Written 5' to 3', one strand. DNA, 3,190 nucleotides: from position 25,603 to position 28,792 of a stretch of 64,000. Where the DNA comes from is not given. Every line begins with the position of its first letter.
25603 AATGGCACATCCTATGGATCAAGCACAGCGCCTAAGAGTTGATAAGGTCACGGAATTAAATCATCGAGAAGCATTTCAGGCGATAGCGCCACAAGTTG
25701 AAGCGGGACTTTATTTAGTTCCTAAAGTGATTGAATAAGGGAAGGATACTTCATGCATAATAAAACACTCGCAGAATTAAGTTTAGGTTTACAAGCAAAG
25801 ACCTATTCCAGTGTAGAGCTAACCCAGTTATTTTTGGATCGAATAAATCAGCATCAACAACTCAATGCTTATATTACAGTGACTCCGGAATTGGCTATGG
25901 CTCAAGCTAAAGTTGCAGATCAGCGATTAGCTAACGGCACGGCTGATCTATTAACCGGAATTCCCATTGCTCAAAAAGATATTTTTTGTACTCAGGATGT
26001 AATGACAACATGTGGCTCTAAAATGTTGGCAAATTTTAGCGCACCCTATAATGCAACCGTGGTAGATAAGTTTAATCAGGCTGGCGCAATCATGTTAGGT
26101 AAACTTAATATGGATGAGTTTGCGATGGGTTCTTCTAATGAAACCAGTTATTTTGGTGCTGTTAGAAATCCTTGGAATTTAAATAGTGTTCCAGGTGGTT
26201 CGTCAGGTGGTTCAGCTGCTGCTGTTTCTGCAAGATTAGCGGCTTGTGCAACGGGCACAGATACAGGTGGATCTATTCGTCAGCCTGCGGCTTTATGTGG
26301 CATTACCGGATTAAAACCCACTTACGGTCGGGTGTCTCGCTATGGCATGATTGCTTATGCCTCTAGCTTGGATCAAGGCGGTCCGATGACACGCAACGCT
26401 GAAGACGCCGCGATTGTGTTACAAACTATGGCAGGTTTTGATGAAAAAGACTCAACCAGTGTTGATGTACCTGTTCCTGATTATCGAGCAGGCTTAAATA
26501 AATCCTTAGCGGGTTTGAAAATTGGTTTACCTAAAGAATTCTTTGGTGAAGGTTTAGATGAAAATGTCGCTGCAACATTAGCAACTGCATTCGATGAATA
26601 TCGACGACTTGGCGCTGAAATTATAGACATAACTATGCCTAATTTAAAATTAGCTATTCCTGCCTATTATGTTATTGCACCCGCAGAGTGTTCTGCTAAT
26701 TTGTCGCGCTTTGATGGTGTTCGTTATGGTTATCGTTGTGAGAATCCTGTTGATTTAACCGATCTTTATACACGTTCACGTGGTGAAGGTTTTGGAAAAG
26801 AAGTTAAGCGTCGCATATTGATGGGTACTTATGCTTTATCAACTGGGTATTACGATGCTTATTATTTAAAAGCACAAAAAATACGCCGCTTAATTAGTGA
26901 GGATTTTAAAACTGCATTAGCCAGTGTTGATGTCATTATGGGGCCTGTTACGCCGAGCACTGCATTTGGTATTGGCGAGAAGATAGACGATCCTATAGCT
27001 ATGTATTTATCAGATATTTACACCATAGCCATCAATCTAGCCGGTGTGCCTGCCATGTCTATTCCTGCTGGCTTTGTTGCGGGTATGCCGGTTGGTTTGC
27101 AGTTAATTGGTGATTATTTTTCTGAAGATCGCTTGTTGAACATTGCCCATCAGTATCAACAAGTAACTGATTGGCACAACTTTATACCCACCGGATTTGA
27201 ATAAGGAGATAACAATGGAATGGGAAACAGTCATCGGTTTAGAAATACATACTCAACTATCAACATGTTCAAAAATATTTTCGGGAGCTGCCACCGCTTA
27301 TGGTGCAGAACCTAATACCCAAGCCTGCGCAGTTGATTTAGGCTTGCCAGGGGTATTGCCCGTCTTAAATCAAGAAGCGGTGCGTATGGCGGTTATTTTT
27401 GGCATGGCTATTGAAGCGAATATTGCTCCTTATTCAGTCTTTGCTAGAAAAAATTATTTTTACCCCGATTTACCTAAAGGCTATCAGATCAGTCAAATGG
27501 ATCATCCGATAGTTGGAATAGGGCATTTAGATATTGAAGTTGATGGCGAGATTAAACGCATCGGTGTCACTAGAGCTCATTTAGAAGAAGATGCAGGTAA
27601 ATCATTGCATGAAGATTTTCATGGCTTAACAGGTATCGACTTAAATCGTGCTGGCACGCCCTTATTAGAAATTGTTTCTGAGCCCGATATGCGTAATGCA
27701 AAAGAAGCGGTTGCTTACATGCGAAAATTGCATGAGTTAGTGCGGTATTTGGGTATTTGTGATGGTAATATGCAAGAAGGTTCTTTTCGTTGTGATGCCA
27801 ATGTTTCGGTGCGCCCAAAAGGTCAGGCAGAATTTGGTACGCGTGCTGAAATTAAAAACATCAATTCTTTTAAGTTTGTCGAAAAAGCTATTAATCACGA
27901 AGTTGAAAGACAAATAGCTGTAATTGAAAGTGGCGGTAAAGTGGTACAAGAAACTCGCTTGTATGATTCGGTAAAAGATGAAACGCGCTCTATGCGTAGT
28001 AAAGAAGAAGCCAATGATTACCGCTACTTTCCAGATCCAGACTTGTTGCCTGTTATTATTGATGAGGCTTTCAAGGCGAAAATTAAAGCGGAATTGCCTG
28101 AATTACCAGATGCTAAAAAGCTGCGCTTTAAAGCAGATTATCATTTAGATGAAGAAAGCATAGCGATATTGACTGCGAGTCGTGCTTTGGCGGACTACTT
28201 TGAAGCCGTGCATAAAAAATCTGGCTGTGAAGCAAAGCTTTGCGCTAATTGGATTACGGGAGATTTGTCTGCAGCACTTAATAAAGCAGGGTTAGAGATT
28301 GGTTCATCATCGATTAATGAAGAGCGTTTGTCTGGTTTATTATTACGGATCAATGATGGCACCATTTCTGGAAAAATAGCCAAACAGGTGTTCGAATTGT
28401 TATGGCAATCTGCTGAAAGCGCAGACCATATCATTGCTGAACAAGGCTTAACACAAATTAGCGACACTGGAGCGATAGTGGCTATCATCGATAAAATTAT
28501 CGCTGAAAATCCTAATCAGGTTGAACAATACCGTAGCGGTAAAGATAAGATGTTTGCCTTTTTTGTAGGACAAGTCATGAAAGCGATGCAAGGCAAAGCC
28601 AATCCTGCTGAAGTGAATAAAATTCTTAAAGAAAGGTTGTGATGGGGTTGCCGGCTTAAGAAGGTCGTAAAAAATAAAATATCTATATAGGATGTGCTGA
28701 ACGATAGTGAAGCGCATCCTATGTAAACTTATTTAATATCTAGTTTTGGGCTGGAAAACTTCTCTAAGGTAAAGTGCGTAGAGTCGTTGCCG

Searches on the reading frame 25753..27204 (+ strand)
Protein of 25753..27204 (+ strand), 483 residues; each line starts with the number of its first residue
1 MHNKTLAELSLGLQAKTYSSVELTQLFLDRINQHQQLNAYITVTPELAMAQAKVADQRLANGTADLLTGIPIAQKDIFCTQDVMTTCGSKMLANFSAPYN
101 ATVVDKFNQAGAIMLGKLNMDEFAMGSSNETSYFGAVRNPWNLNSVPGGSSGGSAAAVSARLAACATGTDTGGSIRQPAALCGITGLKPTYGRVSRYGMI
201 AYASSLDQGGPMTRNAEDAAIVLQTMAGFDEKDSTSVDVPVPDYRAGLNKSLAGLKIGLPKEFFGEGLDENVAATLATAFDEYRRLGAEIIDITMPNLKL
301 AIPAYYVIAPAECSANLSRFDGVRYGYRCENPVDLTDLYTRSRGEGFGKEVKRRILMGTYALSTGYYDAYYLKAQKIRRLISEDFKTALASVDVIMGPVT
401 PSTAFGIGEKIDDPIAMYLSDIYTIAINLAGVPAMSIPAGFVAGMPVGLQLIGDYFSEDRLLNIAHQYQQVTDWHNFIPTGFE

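Call 34: search_protein_families(library=pfam, proteins=[window:25753-27204:+], max_evalue=0.0001)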
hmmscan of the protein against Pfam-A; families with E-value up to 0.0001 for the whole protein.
window:25753-27204:+ (483 aa): 1 family
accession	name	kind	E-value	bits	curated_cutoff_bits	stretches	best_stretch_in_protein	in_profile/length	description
PF01425.27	Amidase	-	4.4e-153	510.9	27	1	22-462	1-445/445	Amidase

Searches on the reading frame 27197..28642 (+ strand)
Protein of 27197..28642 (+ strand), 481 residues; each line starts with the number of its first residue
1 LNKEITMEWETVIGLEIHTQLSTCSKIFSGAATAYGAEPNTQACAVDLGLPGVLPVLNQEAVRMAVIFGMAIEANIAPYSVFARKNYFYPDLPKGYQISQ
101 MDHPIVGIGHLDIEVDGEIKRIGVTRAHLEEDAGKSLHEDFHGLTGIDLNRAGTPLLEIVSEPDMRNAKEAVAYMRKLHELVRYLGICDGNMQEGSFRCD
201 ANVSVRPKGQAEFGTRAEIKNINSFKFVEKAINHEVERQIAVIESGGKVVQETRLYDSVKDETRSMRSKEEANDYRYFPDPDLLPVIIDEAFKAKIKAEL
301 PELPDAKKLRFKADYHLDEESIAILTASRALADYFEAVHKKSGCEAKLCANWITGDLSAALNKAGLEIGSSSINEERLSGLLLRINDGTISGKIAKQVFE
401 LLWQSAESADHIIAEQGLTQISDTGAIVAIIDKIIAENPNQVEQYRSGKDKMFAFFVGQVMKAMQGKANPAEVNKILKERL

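Call 34: search_protein_families(library=pfam, proteins=[window:27197-28642:+], max_evalue=0.0001)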
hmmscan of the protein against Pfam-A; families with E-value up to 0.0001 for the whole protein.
window:27197-28642:+ (481 aa): 2 families
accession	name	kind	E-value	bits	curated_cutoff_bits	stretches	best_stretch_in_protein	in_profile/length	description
PF02934.20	GatB_N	-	9.9e-122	405.9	23.4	1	11-292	1-275/277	GatB/GatE catalytic domain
PF02637.23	GatB_Yqey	-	4.9e-53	179.4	27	1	333-481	1-148/148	GatB domain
